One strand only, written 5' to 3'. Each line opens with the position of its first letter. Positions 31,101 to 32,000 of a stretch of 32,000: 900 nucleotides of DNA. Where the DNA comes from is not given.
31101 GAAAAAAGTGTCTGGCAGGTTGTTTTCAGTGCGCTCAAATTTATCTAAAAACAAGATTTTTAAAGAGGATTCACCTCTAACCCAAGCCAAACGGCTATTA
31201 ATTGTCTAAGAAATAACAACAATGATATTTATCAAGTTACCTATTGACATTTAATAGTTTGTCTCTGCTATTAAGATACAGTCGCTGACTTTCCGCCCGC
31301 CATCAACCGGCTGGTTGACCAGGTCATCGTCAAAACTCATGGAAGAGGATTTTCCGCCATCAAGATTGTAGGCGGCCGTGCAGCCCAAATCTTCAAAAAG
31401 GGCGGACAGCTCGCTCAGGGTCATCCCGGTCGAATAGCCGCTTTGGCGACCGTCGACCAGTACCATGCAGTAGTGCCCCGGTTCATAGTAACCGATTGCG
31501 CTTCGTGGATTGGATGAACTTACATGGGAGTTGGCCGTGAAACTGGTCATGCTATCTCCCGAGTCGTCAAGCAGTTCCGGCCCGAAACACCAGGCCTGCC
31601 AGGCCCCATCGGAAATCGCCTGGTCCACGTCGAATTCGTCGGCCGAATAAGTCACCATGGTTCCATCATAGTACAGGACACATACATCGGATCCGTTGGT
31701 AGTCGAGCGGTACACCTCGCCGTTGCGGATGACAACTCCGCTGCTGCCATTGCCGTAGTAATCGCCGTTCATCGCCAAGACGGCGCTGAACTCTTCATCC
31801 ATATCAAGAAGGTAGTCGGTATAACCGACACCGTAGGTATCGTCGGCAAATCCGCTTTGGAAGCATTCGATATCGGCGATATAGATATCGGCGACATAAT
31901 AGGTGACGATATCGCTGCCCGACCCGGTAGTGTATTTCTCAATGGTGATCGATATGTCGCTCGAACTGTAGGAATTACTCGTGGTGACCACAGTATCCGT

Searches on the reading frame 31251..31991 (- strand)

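Call 8: search_protein_families(library=pfam, proteins=[window:31251-31991:-], max_evalue=0.01)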
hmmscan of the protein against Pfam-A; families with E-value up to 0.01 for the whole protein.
window:31251-31991:- (246 aa): 1 family
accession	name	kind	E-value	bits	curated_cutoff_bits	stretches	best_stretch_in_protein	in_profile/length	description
PF09992.14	NAGPA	-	8.2e-32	111.2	25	1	70-241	3-168/169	Phosphodiester glycosidase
